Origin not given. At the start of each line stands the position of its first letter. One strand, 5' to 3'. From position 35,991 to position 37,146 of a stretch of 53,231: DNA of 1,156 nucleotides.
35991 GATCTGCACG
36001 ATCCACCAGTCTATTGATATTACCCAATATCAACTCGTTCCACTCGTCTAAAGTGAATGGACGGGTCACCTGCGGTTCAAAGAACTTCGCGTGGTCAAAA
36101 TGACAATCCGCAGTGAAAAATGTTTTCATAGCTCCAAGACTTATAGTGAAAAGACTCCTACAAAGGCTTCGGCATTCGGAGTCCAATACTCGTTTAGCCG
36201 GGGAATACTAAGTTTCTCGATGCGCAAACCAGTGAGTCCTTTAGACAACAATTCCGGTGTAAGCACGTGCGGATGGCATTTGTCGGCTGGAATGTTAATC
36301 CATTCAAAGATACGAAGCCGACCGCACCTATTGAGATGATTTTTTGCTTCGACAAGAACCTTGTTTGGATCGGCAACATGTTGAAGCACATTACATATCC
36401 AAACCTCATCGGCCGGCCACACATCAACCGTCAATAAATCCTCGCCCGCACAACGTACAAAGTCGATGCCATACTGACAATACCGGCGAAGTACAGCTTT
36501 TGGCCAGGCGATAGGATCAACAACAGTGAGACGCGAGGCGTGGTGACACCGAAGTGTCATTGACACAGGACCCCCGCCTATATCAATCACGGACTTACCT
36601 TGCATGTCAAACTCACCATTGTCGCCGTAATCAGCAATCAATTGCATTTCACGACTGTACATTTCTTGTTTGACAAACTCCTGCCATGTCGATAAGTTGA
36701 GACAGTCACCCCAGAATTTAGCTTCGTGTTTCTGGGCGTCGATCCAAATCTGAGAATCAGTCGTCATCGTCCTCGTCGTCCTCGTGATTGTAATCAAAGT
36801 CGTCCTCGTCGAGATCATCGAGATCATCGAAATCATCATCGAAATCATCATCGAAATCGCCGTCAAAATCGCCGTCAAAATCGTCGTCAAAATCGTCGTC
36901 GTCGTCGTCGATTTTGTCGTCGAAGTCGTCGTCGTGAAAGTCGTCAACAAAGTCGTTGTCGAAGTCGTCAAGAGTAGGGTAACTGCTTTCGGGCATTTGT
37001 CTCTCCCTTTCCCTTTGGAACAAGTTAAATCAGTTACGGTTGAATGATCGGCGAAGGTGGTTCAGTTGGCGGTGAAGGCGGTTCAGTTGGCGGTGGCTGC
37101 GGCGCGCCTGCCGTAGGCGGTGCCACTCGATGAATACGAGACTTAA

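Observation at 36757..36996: Hyper-acidic D/F repeat protein: candidate DNA mimic (Ocr-like anti-restriction or anti-defence)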

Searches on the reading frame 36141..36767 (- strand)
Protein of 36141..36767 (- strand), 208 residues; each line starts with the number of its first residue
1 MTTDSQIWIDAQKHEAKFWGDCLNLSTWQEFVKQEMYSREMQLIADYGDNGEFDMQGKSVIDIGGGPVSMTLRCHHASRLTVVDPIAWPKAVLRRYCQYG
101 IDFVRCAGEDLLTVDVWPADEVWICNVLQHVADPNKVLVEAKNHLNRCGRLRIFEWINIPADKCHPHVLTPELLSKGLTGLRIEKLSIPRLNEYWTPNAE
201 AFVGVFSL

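Call 6: search_protein_families(library=pfam, proteins=[window:36141-36767:-], max_evalue=0.01)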
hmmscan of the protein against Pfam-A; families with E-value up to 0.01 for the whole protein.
window:36141-36767:- (208 aa): 3 families
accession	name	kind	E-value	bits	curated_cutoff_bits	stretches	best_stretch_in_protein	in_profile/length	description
PF08241.18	Methyltransf_11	-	1.2e-05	26.3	21.2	1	62-151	2-93/95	Methyltransferase domain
PF08242.18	Methyltransf_12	-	0.00031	21.8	30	1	63-151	3-98/98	Methyltransferase domain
PF13649.12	Methyltransf_25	-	0.0036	18.4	27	1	60-148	1-96/97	Methyltransferase domain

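Call 7: search_protein_families(library=phrogs, proteins=[window:36141-36767:-], max_evalue=0.01)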
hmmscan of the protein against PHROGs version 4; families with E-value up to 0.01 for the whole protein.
window:36141-36767:- (208 aa): 1 family
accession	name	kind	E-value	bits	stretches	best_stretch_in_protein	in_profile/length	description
phrog_3603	-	unknown function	1.5e-31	110.9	1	13-177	9-162/187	-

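Call 10: search_dna_similar(query=window:36141-36767:-, collection=phages, mode=protein, max_rows=30)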
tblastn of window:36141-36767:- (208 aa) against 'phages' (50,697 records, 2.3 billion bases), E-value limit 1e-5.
Records with a match: 45; places in all: 45; records where one place covers at least 80% of the query: 45.
Best place of each record, by identity: <60% 45.
By first word of the organism name: Synechococcus 45.
By host as written in the record: - 45.
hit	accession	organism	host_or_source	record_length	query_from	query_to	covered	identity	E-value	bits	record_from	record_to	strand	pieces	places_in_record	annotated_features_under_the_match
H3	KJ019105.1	Synechococcus phage ACG-2014f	-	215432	15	206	92%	40.5%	1e-26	112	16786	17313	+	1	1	hypothetical protein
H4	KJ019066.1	Synechococcus phage ACG-2014f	-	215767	15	206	92%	40.5%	1e-26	112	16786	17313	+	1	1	hypothetical protein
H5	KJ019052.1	Synechococcus phage ACG-2014f_Syn7803C7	-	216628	15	206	92%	40.5%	1e-26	112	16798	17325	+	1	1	hypothetical protein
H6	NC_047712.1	Synechococcus phage ACG-2014f_Syn7803C7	-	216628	15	206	92%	40.5%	1e-26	112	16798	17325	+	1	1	hypothetical protein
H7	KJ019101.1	Synechococcus phage ACG-2014f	-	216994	15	206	92%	40.5%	1e-26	112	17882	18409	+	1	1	hypothetical protein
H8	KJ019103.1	Synechococcus phage ACG-2014f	-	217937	15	206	92%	40.5%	1e-26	112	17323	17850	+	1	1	hypothetical protein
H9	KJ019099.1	Synechococcus phage ACG-2014f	-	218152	15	206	92%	40.5%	1e-26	112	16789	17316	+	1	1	hypothetical protein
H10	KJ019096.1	Synechococcus phage ACG-2014f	-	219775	15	206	92%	40.5%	1e-26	112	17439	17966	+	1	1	hypothetical protein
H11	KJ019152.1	Synechococcus phage ACG-2014f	-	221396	15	206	92%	40.5%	1e-26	112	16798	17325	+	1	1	hypothetical protein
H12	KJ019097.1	Synechococcus phage ACG-2014f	-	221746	15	206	92%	40.5%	1e-26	112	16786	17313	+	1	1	hypothetical protein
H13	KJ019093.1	Synechococcus phage ACG-2014f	-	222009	15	206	92%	40.5%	1e-26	112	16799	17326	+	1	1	hypothetical protein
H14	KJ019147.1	Synechococcus phage ACG-2014f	-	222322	15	206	92%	40.5%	1e-26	112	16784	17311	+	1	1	hypothetical protein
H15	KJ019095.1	Synechococcus phage ACG-2014f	-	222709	15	206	92%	40.5%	1e-26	112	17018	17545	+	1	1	hypothetical protein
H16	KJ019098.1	Synechococcus phage ACG-2014f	-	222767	15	206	92%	40.5%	1e-26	112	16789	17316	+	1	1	hypothetical protein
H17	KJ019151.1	Synechococcus phage ACG-2014f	-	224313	15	206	92%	40.5%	1e-26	112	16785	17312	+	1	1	hypothetical protein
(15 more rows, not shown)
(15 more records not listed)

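Call 12: find_related_loci(query=window:36141-36767:-, collection=viral_contigs, flank=5000)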
Query window:36141-36767:- (208 aa) in viral_contigs; peptide patterns used: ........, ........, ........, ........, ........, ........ (x = any residue, [..] = any of these).
10 stretches matched a pattern; 9 encode a relative of the query (tblastn E <= 1e-3); 9 distinct loci.
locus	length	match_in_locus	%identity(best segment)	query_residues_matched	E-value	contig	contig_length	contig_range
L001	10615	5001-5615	69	4-207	8e-94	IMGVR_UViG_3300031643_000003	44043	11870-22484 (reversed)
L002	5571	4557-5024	43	14-180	1e-35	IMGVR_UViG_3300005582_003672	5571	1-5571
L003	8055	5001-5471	42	12-179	6e-34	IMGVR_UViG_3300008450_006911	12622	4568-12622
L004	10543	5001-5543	42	13-208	1e-33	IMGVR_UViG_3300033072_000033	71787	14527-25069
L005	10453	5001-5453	43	15-176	8e-33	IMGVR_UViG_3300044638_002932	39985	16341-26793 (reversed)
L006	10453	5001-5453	41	15-176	4e-31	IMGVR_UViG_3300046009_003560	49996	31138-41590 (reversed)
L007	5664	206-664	41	15-176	1e-30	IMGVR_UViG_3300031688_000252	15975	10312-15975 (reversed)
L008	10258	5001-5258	41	88-179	1e-15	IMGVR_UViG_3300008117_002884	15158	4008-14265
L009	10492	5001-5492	28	8-181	9e-13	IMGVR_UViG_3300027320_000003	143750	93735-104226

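Call 16: find_encoding_contigs(protein=window:36141-36767:-, flank=3000, max_places=6)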
Protein window:36141-36767:- (208 aa): 2 contigs read that carry it; 1 place shown.
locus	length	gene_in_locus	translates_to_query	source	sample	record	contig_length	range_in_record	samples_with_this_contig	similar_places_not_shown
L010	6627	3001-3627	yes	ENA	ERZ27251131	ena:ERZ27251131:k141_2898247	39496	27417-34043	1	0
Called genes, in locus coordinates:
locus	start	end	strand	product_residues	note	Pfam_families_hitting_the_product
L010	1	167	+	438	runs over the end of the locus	-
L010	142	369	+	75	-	-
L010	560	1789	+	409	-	-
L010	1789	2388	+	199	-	-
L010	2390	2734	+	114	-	-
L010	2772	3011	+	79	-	-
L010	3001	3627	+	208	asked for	PF08241:Methyltransf_11 (weak)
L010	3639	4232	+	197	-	-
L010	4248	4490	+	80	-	-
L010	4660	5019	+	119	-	-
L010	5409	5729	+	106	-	-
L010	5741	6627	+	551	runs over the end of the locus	PF02867:Ribonuc_red_lgC, PF21995:RNR-II_ins_dom (weak), PF02867:Ribonuc_red_lgC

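Call 19: find_related_loci(query=A1, collection=metagenome_contigs, flank=4000)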
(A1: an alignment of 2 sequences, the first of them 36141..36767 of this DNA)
Query A1 (208 aa) in metagenome_contigs; peptide patterns used: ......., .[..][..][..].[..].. (x = any residue, [..] = any of these).
365 stretches matched a pattern; 8 encode a relative of the query (tblastn E <= 1e-3); 8 distinct loci.
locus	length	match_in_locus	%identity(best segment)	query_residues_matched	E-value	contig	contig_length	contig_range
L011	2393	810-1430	70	1-207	2e-98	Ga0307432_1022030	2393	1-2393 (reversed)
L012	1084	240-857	69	3-207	7e-103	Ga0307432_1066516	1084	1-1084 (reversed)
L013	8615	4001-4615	69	4-207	2e-94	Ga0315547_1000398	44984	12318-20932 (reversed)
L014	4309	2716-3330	69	4-207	1e-94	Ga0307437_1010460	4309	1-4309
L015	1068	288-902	69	4-207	1e-102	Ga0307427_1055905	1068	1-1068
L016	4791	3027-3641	68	4-207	4e-94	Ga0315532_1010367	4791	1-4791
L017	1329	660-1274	68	4-207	6e-101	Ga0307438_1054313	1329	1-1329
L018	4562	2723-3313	62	10-207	6e-85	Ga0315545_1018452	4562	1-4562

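Call 27: search_solved_structures(query=window:36141-36767:-, max_evalue=0.01)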
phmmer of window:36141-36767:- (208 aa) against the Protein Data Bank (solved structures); distinct sequences matched with E-value up to 0.01: 0.

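Call 28: search_protein_families(library=ncbifam, proteins=[window:36141-36767:-], max_evalue=0.01)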
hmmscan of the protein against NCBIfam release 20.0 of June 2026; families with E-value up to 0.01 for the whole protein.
window:36141-36767:- (208 aa): 2 families
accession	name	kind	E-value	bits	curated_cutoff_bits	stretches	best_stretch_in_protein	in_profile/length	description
NF011650.0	PRK15068.1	equivalog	0.0026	16.7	209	1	54-171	120-240/324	tRNA 5-methoxyuridine(34)/uridine 5-oxyacetic acid(34) synthase CmoB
TIGR00452.1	TIGR00452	equivalog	0.0031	16.4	275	1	54-171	115-234/316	tRNA 5-methoxyuridine(34)/uridine 5-oxyacetic acid(34) synthase CmoB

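Call 71: find_homologous_proteins(query=window:36141-36767:-, max_evalue=0.00001)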
Query window:36141-36767:- (208 aa): 379 proteins with E <= 0.00001 among 455 candidates; the best 120 are listed.
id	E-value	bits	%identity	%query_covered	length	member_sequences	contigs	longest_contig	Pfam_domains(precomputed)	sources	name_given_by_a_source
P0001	1.1e-143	494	100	100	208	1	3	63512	PF08241.19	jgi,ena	-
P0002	4.0e-121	421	85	100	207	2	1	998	PF08241.19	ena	-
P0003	1.4e-120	419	85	100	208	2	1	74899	PF08241.19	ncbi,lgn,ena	-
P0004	5.9e-108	378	78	100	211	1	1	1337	PF08241.19,PF08242.19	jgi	-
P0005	1.1e-99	350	73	97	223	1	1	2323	PF08241.19,PF08242.19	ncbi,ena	-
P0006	1.2e-95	337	70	100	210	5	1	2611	-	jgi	jgi:2-polyprenyl-3-methyl-5-hydroxy-6-metoxy-1,4-benzoquinol methylase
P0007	2.4e-94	333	69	99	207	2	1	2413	PF08241.19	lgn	-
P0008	2.0e-91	323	72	96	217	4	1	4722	-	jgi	-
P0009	2.8e-91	323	69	99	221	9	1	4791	PF08241.19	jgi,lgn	-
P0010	8.0e-84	299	65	94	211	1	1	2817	PF08241.19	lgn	-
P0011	3.9e-80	287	62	95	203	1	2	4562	-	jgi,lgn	-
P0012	5.3e-77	276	61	100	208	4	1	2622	PF13489.13,PF08241.19,PF08242.19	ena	-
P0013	9.5e-77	275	58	99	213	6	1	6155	PF13489.13,PF08242.19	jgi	jgi:2-polyprenyl-3-methyl-5-hydroxy-6-metoxy-1,4-benzoquinol methylase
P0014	1.8e-75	271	60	100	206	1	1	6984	PF13649.13,PF08241.19,PF08242.19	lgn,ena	-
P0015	3.0e-75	271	58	98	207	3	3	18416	PF08241.19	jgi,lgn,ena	-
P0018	4.8e-74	267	61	96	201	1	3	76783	PF08241.19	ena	-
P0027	3.0e-72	261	58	100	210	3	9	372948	PF13489.13,PF13649.13,PF08241.19,PF08242.19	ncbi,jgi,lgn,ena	-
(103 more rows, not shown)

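Call 72: find_encoding_contigs(protein=P0003, flank=4000, max_places=2)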
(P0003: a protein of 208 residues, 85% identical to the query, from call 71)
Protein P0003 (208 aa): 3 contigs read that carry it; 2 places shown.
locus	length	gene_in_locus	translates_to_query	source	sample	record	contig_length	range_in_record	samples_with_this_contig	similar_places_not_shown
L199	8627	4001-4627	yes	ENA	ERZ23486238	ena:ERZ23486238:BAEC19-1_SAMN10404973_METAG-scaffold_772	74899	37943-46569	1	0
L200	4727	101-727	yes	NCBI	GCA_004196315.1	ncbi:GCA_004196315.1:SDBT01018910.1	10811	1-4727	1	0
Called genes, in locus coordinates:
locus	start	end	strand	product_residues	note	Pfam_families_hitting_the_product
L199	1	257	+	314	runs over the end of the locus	PF13365:Trypsin_2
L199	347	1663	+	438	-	-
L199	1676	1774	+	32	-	-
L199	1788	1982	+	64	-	-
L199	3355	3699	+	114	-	-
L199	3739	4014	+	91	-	-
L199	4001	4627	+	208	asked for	PF08241:Methyltransf_11 (weak)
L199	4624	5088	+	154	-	-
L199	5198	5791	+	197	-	-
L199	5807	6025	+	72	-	-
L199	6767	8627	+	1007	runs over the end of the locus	-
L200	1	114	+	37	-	?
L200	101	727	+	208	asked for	PF08241:Methyltransf_11 (weak)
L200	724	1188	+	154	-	-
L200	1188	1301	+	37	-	-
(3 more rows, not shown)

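Call 73: find_encoding_contigs(protein=P0027, flank=4000, max_places=3)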
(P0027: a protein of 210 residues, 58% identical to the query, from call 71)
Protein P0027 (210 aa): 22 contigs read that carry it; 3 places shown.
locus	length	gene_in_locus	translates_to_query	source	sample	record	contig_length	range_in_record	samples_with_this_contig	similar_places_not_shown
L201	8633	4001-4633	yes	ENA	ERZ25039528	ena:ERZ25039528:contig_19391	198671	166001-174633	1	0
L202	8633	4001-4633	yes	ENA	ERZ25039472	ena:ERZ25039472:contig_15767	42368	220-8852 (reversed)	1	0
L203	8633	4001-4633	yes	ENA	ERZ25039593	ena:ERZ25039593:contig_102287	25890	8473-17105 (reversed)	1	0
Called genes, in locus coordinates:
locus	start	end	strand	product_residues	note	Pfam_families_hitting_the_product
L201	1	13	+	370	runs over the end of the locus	PF21189:PHA02142, PF09414:RNA_ligase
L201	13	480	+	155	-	-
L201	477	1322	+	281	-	PF01555:N6_N4_Mtase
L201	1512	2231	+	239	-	PF01791:DeoC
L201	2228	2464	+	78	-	-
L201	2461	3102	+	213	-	-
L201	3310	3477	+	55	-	-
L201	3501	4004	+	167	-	PF02810:SEC-C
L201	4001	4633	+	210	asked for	PF13489:Methyltransf_23, PF08241:Methyltransf_11, PF08242:Methyltransf_12, PF13649:Methyltransf_25 (weak)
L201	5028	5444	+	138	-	-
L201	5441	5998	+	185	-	-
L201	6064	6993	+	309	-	-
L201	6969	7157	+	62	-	-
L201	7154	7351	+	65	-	-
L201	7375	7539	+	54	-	-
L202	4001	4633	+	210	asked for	PF13489:Methyltransf_23, PF08241:Methyltransf_11, PF08242:Methyltransf_12, PF13649:Methyltransf_25 (weak)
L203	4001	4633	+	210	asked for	PF13489:Methyltransf_23, PF08241:Methyltransf_11, PF08242:Methyltransf_12, PF13649:Methyltransf_25 (weak)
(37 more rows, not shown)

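Call 74: find_encoding_contigs(protein=P0018, flank=4000, max_places=2)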
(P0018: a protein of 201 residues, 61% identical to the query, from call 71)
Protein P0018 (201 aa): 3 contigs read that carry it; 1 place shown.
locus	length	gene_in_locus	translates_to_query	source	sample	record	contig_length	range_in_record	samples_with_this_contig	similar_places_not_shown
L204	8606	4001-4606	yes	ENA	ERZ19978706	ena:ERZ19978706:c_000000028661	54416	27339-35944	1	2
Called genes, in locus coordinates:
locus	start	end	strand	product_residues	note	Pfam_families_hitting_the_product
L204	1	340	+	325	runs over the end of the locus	PF01555:N6_N4_Mtase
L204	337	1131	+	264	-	PF02086:MethyltransfD12 (weak)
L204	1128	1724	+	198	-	-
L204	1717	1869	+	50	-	-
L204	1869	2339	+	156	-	-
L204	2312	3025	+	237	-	PF01791:DeoC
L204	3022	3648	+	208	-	-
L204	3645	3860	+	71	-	PF09834:DUF2061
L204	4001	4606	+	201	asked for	PF08241:Methyltransf_11 (weak)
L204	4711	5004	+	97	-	-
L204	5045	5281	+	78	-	-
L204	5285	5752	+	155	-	PF02810:SEC-C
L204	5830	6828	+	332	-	-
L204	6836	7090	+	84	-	-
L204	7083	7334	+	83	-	-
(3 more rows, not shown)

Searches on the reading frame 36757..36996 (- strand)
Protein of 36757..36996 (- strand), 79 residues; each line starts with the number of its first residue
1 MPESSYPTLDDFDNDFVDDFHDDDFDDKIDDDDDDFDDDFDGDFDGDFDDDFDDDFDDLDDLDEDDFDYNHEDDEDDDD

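Call 6: search_protein_families(library=pfam, proteins=[window:36757-36996:-], max_evalue=0.01)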
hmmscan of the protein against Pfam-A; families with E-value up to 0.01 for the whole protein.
window:36757-36996:- (79 aa): 0 families

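Call 7: search_protein_families(library=phrogs, proteins=[window:36757-36996:-], max_evalue=0.01)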
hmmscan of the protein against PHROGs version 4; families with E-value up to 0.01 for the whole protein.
window:36757-36996:- (79 aa): 0 families

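Call 17: find_homologous_proteins(query=window:36757-36996:-, max_evalue=0.001)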
Query window:36757-36996:-: 2853 candidates shared short words with the query, none scored E <= 0.001.

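Call 28: search_protein_families(library=ncbifam, proteins=[window:36760-36996:-], max_evalue=0.01)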
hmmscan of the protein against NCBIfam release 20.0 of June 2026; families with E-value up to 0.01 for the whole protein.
window:36760-36996:- (79 aa): 0 families

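Call 32: predict_structure(protein=window:36760-36996:-)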
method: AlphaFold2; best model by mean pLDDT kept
length: 79 residues; sequences in the alignment: 1
mean_pLDDT: 53.9   pTM: 0.13
mean pLDDT of the five models: 53.9, 52.4, 49.7, 49.2, 46.9
residues with pLDDT >= 90: 0; 70-90: 0; 50-70: 65; < 50: 14
segments of 3 or more residues with pLDDT < 50: 1-4
pLDDT, mean of each block of 10 residues (from residue 1): 49 52 54 54 50 54 57 62
secondary structure: DSSP gave nothing for this model
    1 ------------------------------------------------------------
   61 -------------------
elements in order:

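Call 57: list_cluster_members(proteins=[window:36760-36996:-, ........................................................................, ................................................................, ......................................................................])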
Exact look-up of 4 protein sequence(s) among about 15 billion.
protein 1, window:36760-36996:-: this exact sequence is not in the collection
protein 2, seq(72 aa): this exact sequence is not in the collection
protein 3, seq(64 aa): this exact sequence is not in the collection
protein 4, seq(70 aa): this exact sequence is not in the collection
